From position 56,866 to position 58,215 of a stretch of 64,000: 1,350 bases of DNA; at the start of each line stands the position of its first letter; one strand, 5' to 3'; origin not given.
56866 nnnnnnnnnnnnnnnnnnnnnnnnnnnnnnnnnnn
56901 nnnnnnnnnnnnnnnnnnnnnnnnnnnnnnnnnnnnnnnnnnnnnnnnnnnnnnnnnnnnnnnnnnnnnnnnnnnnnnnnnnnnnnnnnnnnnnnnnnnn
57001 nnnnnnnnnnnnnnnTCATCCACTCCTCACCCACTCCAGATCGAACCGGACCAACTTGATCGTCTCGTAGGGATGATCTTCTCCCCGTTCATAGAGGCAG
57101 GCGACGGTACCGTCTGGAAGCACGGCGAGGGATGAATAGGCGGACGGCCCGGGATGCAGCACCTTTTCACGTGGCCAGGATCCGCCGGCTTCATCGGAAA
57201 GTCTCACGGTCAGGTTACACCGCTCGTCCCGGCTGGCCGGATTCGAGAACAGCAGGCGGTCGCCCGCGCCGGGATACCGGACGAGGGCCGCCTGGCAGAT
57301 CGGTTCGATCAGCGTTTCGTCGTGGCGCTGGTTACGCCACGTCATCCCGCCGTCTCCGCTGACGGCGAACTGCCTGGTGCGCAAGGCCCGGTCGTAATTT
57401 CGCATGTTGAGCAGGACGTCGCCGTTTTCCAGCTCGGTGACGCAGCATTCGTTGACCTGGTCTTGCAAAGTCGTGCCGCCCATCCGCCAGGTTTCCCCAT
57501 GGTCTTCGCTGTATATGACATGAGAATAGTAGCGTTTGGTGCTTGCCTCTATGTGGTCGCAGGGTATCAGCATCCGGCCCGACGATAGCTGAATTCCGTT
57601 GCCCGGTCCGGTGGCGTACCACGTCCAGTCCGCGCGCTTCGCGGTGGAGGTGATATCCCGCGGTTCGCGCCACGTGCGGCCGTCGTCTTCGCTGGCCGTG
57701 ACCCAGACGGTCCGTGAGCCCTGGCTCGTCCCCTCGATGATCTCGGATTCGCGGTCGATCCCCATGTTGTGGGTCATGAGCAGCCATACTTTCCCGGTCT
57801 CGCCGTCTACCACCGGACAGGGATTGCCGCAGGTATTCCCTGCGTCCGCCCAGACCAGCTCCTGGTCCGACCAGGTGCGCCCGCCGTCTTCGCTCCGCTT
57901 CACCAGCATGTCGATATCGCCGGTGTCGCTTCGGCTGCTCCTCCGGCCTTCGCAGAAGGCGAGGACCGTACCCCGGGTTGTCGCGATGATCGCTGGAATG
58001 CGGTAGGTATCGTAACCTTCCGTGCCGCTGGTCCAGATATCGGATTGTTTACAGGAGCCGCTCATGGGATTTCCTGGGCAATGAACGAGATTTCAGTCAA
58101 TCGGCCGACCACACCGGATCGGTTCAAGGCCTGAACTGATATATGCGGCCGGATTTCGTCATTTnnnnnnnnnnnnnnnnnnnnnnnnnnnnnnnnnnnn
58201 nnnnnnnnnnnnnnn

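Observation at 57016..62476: N-glycan scavenging neighbourhood with an uncharacterised 651-aa polytopic membrane protein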

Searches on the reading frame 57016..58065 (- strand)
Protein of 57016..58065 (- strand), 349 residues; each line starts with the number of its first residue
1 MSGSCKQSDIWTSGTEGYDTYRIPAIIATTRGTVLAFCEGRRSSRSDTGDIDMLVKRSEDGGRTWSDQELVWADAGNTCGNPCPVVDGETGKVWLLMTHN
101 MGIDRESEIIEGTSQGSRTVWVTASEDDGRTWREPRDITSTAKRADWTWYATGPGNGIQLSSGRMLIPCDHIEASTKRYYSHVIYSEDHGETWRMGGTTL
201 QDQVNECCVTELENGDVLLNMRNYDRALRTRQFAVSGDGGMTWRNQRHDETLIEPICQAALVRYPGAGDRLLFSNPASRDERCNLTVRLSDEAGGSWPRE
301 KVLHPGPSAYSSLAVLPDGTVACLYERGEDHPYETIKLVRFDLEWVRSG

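Call 4: search_protein_families(library=pfam, proteins=[window:57016-58065:-], max_evalue=0.01)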
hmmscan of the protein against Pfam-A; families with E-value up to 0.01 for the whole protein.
window:57016-58065:- (349 aa): 5 families
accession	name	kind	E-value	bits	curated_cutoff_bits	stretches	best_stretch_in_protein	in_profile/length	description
PF13088.12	BNR_2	-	5.4e-41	141.2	31.4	1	32-322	1-276/277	BNR repeat-like domain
PF13859.12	BNR_3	-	3.5e-21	76.3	27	1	29-245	7-212/308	BNR repeat-like domain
PF24316.1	Tli3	-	2e-11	44.8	27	0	15-67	45-98/129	T6SS Tli3 immunity protein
PF02012.26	BNR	-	1.6e-06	27.6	27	0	184-194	1-11/12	BNR/Asp-box repeat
PF15902.12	Sortilin-Vps10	-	4.6e-05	22.8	33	1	182-297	2-109/446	Sortilin, neurotensin receptor 3,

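Call 5: search_protein_families(library=ncbifam, proteins=[window:57016-58065:-], max_evalue=0.01)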
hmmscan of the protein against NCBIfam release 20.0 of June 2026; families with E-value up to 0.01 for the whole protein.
window:57016-58065:- (349 aa): 2 families
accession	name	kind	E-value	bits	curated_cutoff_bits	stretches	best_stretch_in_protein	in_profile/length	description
NF052328.1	NeuramTDE0471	equivalog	1.8e-26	92.9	900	1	6-224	123-350/538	neuraminidase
NF045728.1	glycosyl_F510_1955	equivalog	0.0081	15.5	175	0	124-246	76-173/246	F510_1955 family glycosylhydrolase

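Call 28: search_solved_structures(query=window:57016-58065:-, max_evalue=0.001, show_alignments=2)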
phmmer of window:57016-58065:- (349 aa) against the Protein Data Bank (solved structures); distinct sequences matched with E-value up to 0.001: 83 (the best 60 are shown).
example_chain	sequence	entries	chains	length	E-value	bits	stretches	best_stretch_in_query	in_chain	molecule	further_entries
6mnj_A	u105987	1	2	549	8.9e-47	162.8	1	15-331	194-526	Hz136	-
8feb_A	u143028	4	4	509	1.5e-46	162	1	11-345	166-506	Sialidase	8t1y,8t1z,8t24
8gn6_A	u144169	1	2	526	5.1e-46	160.3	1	10-341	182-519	Sialidase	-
8gn6_C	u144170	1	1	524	5.7e-46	160.1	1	10-339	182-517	Sialidase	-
8t26_A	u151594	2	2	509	1e-45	159.2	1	11-345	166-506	Sialidase, putative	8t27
1eur_A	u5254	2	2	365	1.1e-44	155.9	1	7-345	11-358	SIALIDASE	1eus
1eut_A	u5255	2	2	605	4.8e-44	153.8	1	7-345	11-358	SIALIDASE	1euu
1w8n_A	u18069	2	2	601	5.1e-44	153.7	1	7-345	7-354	BACTERIAL SIALIDASE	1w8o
1wcq_A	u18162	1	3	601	1.4e-43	152.2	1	7-345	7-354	SIALIDASE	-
2bzd_A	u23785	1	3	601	2e-43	151.7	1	7-345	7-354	BACTERIAL SIALIDASE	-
4fj6_A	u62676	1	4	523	3.2e-43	151.1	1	12-338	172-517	glycoside hydrolase family 33, candidate sialidase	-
9db6_A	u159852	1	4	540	3.3e-43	151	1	13-339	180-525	BNR/Asp-box repeat protein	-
5tsp_A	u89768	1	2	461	9.9e-43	149.4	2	114-349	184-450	Sialidase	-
2bf6_A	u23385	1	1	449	1e-42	149.4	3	202-349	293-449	EXO-ALPHA-SIALIDASE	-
2vk5_A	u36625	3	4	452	1.1e-42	149.4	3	202-349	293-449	EXO-ALPHA-SIALIDASE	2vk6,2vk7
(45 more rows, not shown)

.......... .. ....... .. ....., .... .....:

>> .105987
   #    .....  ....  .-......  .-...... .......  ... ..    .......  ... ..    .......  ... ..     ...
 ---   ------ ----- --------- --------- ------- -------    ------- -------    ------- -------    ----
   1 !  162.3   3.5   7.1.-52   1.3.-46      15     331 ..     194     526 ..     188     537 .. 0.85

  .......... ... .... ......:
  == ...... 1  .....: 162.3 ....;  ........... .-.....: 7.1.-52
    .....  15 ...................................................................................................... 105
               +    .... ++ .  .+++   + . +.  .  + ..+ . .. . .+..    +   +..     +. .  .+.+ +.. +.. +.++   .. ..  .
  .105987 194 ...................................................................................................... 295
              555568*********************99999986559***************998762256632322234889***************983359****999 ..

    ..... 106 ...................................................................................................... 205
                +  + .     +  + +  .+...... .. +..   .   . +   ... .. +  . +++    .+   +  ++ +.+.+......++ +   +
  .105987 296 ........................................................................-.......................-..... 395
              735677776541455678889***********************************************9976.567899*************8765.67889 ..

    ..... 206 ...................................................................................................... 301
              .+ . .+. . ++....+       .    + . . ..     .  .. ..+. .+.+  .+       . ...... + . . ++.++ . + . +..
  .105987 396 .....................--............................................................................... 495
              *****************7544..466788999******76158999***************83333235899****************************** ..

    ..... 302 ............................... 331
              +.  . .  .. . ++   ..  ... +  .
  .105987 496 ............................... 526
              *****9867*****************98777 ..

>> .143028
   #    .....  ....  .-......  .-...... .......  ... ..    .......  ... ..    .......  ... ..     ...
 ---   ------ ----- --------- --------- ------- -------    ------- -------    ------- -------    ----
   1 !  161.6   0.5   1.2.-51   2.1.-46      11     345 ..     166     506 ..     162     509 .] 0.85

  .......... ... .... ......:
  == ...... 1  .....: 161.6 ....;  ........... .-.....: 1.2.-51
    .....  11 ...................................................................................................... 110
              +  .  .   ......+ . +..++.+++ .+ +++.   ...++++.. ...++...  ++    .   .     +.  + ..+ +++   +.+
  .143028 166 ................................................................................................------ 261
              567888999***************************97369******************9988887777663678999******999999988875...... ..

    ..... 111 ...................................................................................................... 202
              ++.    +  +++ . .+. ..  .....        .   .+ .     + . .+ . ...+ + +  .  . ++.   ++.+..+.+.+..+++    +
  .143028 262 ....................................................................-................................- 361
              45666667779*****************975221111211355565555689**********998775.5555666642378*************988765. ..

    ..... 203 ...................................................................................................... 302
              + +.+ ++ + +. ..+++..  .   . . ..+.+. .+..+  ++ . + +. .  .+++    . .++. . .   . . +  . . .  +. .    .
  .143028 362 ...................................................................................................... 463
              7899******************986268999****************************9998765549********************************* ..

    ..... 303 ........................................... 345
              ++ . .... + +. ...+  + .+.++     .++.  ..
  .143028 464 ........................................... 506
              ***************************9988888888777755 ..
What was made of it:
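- Checked: 57016-58065 (-) is a 349-aa BNR_2/GH33-type sialidase (Pfam 5.4e-41, call 4; PDB sialidases at about 1e-46, call 28).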

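Call 70: find_related_loci(query=A4, collection=metagenome_contigs, flank=6000)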
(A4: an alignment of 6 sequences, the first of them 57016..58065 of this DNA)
Query A4 (349 aa) in metagenome_contigs; peptide patterns used: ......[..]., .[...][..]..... (x = any residue, [..] = any of these).
600 stretches matched a pattern (row limit reached: there are more); 348 encode a relative of the query (tblastn E <= 1e-3); the best 80 are kept; 80 distinct loci.
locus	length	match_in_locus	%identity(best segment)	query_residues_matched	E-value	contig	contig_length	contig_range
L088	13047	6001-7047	91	1-349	0e+0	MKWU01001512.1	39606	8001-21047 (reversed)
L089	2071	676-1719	84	1-348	0e+0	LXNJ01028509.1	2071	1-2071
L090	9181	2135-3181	84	1-349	0e+0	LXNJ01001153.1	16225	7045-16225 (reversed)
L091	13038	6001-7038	70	1-346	3e-174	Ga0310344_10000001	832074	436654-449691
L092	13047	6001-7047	67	1-349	2e-165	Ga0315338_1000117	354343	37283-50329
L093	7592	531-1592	60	4-349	4e-149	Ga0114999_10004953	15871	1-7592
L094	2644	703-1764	60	4-349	8e-158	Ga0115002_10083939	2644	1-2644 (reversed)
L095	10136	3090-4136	59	4-346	2e-145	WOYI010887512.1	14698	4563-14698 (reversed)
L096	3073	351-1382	61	7-347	7e-152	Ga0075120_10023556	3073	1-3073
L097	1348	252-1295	63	7-346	2e-158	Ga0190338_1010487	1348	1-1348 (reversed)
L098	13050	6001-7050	60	10-349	3e-144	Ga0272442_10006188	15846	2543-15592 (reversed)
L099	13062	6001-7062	59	4-349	8e-143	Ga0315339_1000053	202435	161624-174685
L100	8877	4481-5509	62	10-344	9e-143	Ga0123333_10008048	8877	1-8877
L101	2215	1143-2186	61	10-349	1e-151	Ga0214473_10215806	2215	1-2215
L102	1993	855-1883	62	10-344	4e-152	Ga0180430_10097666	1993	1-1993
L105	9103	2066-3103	61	7-344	3e-140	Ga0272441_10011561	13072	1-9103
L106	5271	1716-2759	60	7-346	3e-141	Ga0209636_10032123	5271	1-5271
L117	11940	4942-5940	61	10-341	3e-139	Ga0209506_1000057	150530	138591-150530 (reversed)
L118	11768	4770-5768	61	10-341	3e-139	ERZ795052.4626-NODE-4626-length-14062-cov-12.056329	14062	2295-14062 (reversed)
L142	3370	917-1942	58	6-348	4e-137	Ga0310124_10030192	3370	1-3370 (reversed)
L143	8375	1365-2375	60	7-344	2e-132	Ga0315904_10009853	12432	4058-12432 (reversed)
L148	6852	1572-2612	59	10-348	6e-132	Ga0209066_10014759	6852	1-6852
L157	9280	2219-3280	57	2-347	6e-131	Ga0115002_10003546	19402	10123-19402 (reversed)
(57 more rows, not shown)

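Call 75: search_protein_families(library=pfam, proteins=[L157:71-2215:+, L106:766-1638:+, L143:208-1362:+, L142:2098-3297:+, L105:156-1781:+, L148:3804-4913:+, L099:4099-5151:+, L117:2147-4837:+, L157:4847-7168:+, L143:2321-3169:+], max_evalue=0.00001)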
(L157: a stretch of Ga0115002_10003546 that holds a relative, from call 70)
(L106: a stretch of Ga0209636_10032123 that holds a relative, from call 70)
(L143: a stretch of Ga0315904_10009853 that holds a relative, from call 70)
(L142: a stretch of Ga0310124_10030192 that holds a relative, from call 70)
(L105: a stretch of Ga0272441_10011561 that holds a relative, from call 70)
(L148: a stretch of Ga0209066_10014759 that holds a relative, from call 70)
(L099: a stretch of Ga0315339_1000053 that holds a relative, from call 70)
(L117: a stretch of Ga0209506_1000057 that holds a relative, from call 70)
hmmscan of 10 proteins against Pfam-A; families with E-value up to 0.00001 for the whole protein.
L157:71-2215:+ (714 aa): 1 family
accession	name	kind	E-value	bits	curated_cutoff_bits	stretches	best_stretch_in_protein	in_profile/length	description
PF18961.6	DUF5703_N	-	8.5e-74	249.2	26.7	1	1-247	47-287/287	Domain of unknown function (DUF5703)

L106:766-1638:+ (290 aa): 1 family
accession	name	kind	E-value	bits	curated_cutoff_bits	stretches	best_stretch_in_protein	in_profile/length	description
PF02645.21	DegV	-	8.1e-79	265.3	27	1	2-282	2-279/280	Uncharacterised protein, DegV family COG1307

L143:208-1362:+ (384 aa): 1 family
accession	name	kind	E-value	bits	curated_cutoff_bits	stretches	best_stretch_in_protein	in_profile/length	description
PF02540.23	NAD_synthase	-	6.9e-24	84.7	21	1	68-242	5-167/242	NAD synthase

L142:2098-3297:+ (399 aa): 1 family
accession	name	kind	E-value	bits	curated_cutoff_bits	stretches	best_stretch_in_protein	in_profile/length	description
PF00155.27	Aminotran_1_2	-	1.8e-35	123.3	19.7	1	46-384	19-359/361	Aminotransferase class I and II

L105:156-1781:+ (541 aa): 3 families
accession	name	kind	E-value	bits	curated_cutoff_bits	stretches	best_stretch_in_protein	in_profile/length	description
PF00884.28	Sulfatase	-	9.9e-47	160.1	25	1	63-434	1-300/301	Sulfatase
PF16347.10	SGSH_C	-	1.5e-23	84.1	29.3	1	383-523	3-151/154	N-sulphoglucosamine sulphohydrolase, C-terminal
PF01663.27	Phosphodiest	-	3.3e-13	50.4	23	1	87-134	19-67/342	Type I phosphodiesterase / nucleotide pyrophosphatase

L148:3804-4913:+ (369 aa): 1 family
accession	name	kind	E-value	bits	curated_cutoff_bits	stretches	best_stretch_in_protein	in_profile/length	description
PF01208.23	URO-D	-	8.9e-25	87.9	23.9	1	171-361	162-342/346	Uroporphyrinogen decarboxylase (URO-D)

L099:4099-5151:+ (350 aa): 1 family
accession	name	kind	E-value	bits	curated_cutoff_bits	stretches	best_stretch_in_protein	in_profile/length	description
PF00701.28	DHDPS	-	3e-57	194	22.1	1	4-285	2-280/289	Dihydrodipicolinate synthetase family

L117:2147-4837:+ (896 aa): 4 families
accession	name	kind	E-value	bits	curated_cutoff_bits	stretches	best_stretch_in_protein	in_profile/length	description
PF00474.23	SSF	-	4.7e-40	138.2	22.8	1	423-829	1-406/406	Sodium:solute symporter family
PF24996.1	NANM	-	2.3e-37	129.1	45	2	166-311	2-132/350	N-acetylneuraminate epimerase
PF24681.1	Kelch_KLHDC2_KLHL20_DRC7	-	3e-18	66.4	50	2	68-303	7-221/221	KLHDC2/KLHL20/DRC7 Kelch-repeats domain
PF13964.12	Kelch_6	-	8.8e-10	38.7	25.3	0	173-222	3-45/50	Kelch motif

L157:4847-7168:+ (773 aa): 1 family
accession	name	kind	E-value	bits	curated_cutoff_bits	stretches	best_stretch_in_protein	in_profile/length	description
PF00580.27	UvrD-helicase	-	6.1e-06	26.5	23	0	72-320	15-244/271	UvrD/REP helicase N-terminal domain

L143:2321-3169:+ (282 aa): 1 family
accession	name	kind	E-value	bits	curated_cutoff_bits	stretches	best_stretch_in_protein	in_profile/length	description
PF01904.24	DUF72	-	1.5e-43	149.8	25.3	1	46-264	1-216/217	Protein of unknown function DUF72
